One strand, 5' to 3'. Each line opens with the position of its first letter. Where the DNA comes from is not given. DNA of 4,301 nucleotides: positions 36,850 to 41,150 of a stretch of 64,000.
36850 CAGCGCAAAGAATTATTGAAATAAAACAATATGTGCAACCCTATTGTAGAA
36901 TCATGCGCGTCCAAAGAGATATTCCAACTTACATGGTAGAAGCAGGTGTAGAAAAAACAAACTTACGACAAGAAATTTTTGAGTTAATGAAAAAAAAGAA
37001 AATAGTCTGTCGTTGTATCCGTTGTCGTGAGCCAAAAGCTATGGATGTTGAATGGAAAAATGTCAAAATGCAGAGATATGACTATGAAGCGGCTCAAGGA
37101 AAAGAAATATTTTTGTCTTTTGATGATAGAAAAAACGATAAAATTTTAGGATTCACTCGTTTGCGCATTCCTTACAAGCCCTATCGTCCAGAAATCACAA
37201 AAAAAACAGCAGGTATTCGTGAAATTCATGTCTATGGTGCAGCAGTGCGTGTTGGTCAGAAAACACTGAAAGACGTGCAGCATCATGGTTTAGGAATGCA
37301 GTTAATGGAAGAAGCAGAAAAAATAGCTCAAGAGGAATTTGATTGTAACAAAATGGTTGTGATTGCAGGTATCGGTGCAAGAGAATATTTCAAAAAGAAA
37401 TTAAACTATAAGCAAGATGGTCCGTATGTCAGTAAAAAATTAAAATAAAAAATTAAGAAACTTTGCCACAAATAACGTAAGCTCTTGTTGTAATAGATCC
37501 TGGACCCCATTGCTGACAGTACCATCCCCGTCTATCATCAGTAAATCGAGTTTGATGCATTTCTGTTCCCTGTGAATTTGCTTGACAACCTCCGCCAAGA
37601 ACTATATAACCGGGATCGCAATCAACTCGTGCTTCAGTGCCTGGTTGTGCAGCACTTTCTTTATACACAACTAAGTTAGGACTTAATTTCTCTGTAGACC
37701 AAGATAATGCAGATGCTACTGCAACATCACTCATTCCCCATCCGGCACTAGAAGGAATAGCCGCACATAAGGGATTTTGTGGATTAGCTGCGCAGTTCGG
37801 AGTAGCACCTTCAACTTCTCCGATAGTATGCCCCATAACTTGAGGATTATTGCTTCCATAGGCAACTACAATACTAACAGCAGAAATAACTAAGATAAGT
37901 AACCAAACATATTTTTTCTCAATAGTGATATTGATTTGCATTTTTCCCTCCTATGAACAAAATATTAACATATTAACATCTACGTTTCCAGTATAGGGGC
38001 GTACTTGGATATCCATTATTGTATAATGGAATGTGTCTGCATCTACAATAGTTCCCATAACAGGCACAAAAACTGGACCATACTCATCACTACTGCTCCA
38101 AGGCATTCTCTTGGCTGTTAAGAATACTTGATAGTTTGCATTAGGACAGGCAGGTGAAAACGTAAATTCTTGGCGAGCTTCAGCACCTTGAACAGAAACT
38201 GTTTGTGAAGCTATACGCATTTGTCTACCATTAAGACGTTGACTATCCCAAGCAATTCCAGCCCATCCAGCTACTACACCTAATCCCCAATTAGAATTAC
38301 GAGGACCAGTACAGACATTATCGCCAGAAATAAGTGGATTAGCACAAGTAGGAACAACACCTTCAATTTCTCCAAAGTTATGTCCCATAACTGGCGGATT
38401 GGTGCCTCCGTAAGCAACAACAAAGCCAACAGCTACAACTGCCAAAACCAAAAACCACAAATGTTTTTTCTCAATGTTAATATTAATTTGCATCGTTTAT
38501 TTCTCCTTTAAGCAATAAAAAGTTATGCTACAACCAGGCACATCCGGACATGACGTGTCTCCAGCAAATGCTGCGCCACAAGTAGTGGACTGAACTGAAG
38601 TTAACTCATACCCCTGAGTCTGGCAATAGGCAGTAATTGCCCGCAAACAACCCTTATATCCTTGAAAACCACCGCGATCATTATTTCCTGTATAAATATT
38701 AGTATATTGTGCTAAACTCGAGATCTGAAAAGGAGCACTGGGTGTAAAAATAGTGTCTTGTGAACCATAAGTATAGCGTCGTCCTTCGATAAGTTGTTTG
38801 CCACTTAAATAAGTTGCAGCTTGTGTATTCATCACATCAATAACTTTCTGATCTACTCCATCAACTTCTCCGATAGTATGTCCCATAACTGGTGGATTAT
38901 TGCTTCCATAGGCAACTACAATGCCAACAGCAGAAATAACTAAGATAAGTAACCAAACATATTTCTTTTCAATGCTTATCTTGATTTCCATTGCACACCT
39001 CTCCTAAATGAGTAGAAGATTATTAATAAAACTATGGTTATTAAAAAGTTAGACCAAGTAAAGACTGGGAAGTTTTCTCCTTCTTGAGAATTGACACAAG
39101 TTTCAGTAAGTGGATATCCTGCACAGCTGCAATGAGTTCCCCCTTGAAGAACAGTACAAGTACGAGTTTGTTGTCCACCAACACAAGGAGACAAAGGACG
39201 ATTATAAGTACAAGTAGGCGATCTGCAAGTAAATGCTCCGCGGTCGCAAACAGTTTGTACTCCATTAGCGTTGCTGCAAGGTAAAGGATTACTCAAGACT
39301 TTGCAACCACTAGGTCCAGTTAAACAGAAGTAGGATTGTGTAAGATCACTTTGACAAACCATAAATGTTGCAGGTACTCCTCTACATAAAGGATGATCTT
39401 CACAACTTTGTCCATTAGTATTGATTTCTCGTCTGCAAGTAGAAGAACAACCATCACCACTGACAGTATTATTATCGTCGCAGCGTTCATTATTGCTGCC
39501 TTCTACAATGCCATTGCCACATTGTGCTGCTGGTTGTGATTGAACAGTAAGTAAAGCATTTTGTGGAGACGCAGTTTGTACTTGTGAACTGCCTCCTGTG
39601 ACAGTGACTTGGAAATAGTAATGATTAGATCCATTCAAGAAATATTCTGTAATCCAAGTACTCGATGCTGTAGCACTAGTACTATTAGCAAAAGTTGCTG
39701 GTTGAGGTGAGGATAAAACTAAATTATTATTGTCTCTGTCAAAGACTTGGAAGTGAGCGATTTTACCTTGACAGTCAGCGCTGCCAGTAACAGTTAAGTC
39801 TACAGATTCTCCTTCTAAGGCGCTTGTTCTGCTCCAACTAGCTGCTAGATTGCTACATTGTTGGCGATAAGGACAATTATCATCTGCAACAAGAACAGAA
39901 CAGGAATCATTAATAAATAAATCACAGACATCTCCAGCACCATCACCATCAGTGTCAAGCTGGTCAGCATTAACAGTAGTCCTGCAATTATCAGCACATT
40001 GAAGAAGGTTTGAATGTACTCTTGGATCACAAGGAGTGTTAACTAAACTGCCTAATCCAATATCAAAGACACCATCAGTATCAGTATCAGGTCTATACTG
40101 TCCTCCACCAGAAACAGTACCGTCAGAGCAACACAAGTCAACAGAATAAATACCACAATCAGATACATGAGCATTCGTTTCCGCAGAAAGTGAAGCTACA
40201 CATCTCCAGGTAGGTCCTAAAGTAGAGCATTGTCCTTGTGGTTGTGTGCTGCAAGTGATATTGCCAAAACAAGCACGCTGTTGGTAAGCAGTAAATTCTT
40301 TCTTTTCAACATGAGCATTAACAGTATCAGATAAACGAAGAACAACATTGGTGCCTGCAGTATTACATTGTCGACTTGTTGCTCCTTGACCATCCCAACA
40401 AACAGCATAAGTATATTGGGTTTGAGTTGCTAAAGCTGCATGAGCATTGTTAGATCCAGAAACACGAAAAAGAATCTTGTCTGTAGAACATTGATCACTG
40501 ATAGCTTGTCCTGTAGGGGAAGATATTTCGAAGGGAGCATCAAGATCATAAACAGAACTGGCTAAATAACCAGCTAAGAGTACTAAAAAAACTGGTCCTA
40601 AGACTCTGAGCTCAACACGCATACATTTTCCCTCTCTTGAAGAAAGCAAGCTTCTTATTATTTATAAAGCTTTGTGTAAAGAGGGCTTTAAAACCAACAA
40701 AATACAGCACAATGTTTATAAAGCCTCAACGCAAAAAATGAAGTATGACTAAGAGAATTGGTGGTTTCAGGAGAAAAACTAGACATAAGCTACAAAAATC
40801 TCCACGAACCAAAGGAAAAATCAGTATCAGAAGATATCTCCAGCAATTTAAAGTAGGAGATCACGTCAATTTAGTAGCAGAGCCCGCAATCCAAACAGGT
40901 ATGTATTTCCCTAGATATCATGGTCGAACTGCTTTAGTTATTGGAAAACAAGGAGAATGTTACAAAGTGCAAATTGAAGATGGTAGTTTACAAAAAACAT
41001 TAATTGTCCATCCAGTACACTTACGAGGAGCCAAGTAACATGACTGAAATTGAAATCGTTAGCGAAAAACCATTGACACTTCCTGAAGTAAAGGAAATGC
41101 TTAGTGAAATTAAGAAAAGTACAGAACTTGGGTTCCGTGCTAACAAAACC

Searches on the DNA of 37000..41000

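Call 83: search_rna_families(source=window, start=37000, end=41000, threshold=evalue, max_evalue=1)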
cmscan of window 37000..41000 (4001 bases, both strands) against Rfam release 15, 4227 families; matches with E-value up to 1: 1.
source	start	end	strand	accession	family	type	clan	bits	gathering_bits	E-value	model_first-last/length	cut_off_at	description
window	40666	40722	+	RF02350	psRNA6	Gene; sRNA;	-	14.4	60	0.68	1-333/333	no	Nitrosomonas sRNA psRNA6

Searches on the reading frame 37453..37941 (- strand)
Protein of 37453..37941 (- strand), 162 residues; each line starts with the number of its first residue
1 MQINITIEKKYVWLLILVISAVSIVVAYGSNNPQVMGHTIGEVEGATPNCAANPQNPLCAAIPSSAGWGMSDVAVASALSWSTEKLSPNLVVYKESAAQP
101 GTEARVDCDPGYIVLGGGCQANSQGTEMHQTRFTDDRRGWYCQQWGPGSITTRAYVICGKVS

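Call 3: search_protein_families(library=pfam, proteins=[window:37453-37941:-], max_evalue=1)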
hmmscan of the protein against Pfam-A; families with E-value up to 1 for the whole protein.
window:37453-37941:- (162 aa): 1 family
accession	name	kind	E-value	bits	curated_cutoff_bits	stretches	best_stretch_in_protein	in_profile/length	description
PF00698.26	Acyl_transf_1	-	0.094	12.6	32.7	1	7-58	59-110/319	Acyl transferase domain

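Call 4: search_protein_families(library=ncbifam, proteins=[window:37453-37941:-], max_evalue=1)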
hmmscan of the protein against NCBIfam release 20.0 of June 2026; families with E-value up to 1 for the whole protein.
window:37453-37941:- (162 aa): 0 families

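Call 6: find_homologous_proteins(query=window:37453-37941:-, max_evalue=0.01)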
Query window:37453-37941:- (162 aa): 3 proteins with E <= 0.01 among 18 candidates.
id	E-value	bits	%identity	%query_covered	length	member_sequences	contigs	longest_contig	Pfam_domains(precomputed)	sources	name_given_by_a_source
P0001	1.0e-105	369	100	100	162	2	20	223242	-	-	-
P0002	1.8e-14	72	87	28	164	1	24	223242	-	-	-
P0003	2.0e-14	72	87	28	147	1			-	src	-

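Call 31: search_protein_families(library=phrogs, proteins=[window:37453-37941:-], max_evalue=0.1)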
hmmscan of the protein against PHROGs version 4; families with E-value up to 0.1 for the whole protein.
window:37453-37941:- (162 aa): 0 families

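Call 39: search_protein_families(library=pfam, alignment_id=A5, max_evalue=0.001)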
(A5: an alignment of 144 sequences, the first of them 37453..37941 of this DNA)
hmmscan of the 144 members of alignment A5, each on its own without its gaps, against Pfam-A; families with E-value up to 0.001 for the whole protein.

A. member 1, window:37453-37941:- (162 aa): 0 families

B. families by the number of members that match (of 144 scanned): 5 families
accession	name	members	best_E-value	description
PF13884.11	Peptidase_S74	2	9.8e-18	Chaperone of endosialidase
PF01413.25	C4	1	1.4e-28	C-terminal tandem repeated domain in type 4 procollagen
PF21882.2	Gp53-like_C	1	1.3e-17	Putative tail fiber protein gp53-like, C-terminal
PF04917.17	Shufflon_N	1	1.9e-06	Bacterial shufflon protein, N-terminal constant region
PF07484.17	Collar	1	5.5e-05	Phage Tail Collar Domain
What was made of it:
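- The recognisable heads in the family are receptor-binding or fibre domains, not toxins (call 39). One family member hits Shufflon_N (E 1.9e-6, call 39; the position of the match is unknown).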

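Call 54: predict_structure(alignment_id=A6)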
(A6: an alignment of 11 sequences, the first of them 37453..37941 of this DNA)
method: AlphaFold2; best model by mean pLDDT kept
length: 162 residues; sequences in the alignment: 11
mean_pLDDT: 60.8   pTM: 0.40
mean pLDDT of the five models: 60.8, 60.1, 59.7, 59.1, 55.1
residues with pLDDT >= 90: 1; 70-90: 60; 50-70: 52; < 50: 49
segments of 3 or more residues with pLDDT < 50: 38-49, 56-87
pLDDT, mean of each block of 10 residues (from residue 1): 58 86 69 51 47 51 33 30 41 61 78 79 71 70 72 78 63
secondary structure, 60 per line:
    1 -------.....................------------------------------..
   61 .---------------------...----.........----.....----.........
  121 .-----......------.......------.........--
elements in order: H8-28 E90-98 E103-107 E112-121 E127-132 E139-145 E152-160

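Call 56: find_encoding_contigs(protein=P0002, flank=4000, max_places=10)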
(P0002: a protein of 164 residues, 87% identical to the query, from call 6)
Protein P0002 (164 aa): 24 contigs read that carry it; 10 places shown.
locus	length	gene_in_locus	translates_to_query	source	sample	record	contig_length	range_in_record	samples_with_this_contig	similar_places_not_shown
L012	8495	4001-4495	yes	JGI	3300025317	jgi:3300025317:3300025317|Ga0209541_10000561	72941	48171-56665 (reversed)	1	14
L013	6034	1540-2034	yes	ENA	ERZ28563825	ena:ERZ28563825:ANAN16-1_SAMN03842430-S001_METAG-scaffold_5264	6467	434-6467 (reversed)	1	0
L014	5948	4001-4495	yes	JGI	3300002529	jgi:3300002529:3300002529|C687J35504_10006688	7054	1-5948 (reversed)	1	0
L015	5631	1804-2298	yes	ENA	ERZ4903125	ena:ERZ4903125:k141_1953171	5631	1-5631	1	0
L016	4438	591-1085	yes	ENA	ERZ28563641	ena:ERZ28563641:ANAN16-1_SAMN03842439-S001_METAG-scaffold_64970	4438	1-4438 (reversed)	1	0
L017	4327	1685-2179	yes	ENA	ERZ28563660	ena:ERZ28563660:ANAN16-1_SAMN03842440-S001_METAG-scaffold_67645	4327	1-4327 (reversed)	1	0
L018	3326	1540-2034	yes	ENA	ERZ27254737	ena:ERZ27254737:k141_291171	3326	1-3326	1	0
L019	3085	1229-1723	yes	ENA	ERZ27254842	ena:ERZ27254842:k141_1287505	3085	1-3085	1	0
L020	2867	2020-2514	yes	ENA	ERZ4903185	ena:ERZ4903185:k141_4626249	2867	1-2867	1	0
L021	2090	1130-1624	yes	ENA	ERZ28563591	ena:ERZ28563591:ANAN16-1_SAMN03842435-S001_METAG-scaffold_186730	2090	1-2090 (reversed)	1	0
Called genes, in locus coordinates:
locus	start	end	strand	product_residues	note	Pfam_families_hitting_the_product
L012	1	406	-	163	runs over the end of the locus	PF00416:Ribosomal_S13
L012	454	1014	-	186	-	PF06821:Ser_hydrolase, PF10230:LIDHydrolase (faint)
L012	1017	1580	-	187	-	PF04919:DUF655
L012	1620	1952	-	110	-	PF03874:RNA_pol_Rpb4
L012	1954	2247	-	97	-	PF01157:Ribosomal_L21e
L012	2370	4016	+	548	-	PF13948:DUF4215 (weak)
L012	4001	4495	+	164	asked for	-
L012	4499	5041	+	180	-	-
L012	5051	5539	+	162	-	-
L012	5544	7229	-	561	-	PF23613:ELP3_N, PF04055:Radical_SAM, PF16199:Radical_SAM_C, PF00583:Acetyltransf_1 (weak)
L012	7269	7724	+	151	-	PF06271:RDD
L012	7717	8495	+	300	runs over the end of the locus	PF00574:CLP_protease (faint), PF01972:SDH_protease (weak), PF25145:NfeD1b_N, PF01343:Peptidase_S49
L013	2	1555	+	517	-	?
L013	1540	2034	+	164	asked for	-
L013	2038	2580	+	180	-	-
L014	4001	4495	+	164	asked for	-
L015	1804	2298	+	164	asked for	-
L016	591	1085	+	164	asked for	-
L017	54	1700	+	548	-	PF13948:DUF4215 (weak)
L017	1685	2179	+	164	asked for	-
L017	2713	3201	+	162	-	-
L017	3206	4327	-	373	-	?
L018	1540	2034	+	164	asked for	-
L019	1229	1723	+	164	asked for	-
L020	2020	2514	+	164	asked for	-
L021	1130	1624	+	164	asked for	-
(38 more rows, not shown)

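Call 58: fold_search(model_id=the predicted structure, library=pdb)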
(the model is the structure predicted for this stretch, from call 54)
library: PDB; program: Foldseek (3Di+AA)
matches with E <= 10: 443; with E <= 0.001: 0
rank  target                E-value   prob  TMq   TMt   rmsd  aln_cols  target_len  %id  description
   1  1rfx_A                5.4e-02  0.47  0.21  0.32   8.4        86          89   14  Crystal Structure of resisitin (released 2004-06-08)
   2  1rh7_A                9.7e-02  0.54  0.23  0.36   8.6        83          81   13  Crystal Structure of Resistin-like beta (released 2004-06-08)
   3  1rgx_C                9.7e-02  0.44  0.21  0.31   6.1        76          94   13  Crystal Structure of resisitin (released 2004-06-08)
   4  8t2v_A                1.4e-01  0.51  0.25  0.06   8.7       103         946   12  Cryo-EM Structures of Full-length Integrin alphaIIbbeta3 in Native Lipids (released 2023-07-26)
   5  8fpq_B                1.4e-01  0.85  0.27  0.11   4.0        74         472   15  PCSK9 in complex with an inhibitor (released 2024-10-16)
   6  3isr_B                1.9e-01  0.33  0.23  0.15   9.1        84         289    7  The Crystal Structure of a Putative Cysteine Protease from Cytophaga hutchinsonii to 1.9A (released 2009-09-08)
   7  6u36_B                2.2e-01  0.72  0.27  0.11   4.3        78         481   13  PCSK9 in complex with a Fab and compound 14 (released 2019-11-06)
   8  7eea_A                2.4e-01  0.63  0.25  0.08   4.5        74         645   12  Cyanophage Pam1 tailspike receptor-binding domain (released 2021-10-20)
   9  6cl6_A                2.6e-01  0.75  0.29  0.15   3.9        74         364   14  Structure of P. aeruginosa R2 pyocin fiber PA0620 comprising C-terminal residues 323-691 (released 2018-06-27)
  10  7eea_C                2.6e-01  0.57  0.24  0.07   4.6        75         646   13  Cyanophage Pam1 tailspike receptor-binding domain (released 2021-10-20)
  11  3isr_C                2.7e-01  0.44  0.27  0.17   5.0        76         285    5  The Crystal Structure of a Putative Cysteine Protease from Cytophaga hutchinsonii to 1.9A (released 2009-09-08)
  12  6ct8                  3.4e-01  0.77  0.30  0.21   3.7        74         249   14  Selenomethionine structure of N-truncated R2-type pyocin tail fiber at 2.6 angstrom resolution (released 2019-02-20)
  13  3isr_A                3.8e-01  0.38  0.27  0.17   5.0        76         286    5  The Crystal Structure of a Putative Cysteine Protease from Cytophaga hutchinsonii to 1.9A (released 2009-09-08)
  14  7vrr_B                4.1e-01  0.18  0.21  0.31  12.2        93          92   11  Crystal structure of Arabidopsis thaliana HDT1 (released 2022-09-21)
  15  7eea_B                5.1e-01  0.41  0.24  0.07   4.6        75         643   13  Cyanophage Pam1 tailspike receptor-binding domain (released 2021-10-20)
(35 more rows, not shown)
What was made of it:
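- On Phage tail-fibre-like receptor-binding proteins: The g162 fold matches to pyocin fibre and tailspike receptor-binding domains have E 0.24-0.5 (call 58).
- Its best, non-significant fold matches are resistin, R2 pyocin fibre and a cyanophage tailspike receptor-binding domain (calls 54, 58). The g162 head weakly resembles resistin-type Cys-rich hormones (call 58).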

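Call 60: find_encoding_contigs(protein=P0003, flank=5000, max_places=5)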
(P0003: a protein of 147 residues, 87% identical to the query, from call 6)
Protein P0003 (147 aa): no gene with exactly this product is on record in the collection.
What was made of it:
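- Tried and rejected: P0003 DNA could not be retrieved (call 60).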

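Call 77: search_protein_families(library=ncbifam, alignment_id=A5, max_evalue=0.05)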
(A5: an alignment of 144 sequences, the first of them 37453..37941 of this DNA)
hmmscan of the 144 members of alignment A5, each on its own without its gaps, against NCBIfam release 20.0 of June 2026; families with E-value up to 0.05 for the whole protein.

A. member 1, window:37453-37941:- (162 aa): 0 families

B. families by the number of members that match (of 144 scanned): 12 families
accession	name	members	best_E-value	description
NF003324.0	PRK04334.1-4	2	0.0023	hypothetical protein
NF009512.0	PRK12872.1-1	2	0.042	geranylgeranylglycerol-phosphate geranylgeranyltransferase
TIGR00800.1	ncs1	1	0.0045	NCS1 family nucleobase:cation symporter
TIGR00766.1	TIGR00766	1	0.0082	inner membrane protein YhjD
NF008466.1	PRK11357.1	1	0.012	fructoselysine/psicoselysine transporter FrlA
NF006897.1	PRK09379.1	1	0.016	polyisoprenyl-teichoic acid--peptidoglycan teichoic acid transferase TagU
NF047850.1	Lsa25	1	0.017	surface adhesin Lsa25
NF009650.0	PRK13183.1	1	0.027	photosystem II reaction center protein PsbN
NF051851.1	AtpSerPepEprS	1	0.041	autotransporter serine peptidase EprS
NF004417.0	PRK05761.1-3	1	0.041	DNA-directed DNA polymerase I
NF005206.0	PRK06672.1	1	0.041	hypothetical protein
NF009134.0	PRK12487.1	1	0.049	putative 4-hydroxy-4-methyl-2-oxoglutarate aldolase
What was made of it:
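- On Archaeal class III (type IV prepilin-like) signal peptide: No Pfam or NCBIfam pilin hits (calls 3, 4, 39, 77).
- On SipW-cognate / TasA-type signal (TIGR04088): No NCBIfam hit for the window proteins or for the 144 sequences scanned (calls 4, 77).
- Closest known: Sec-type signal-anchors and signal peptides with family-specific conserved motifs. Different: There is no hit to NCBIfam signal-class models (calls 4, 77).
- NCBIfam's signal-class models, including the SipW-cognate model, give no hit (calls 4, 77). No toxin, immunity or protease domain was detected (calls 3, 4, 31, 39, 77). There are no pilin model hits (calls 3, 4, 39, 77).
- Tried and rejected: Pfam, NCBIfam and PHROGs on the window proteins, and Pfam and NCBIfam on 144 sequences, gave nothing for the handle (calls 3, 4, 31, 39, 77).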

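Call 87: search_dna_similar(query=window:37453-37941:-, collection=phages, mode=protein, max_evalue=0.01, max_rows=10)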
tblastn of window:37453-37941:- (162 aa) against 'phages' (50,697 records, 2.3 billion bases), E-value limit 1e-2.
No match.
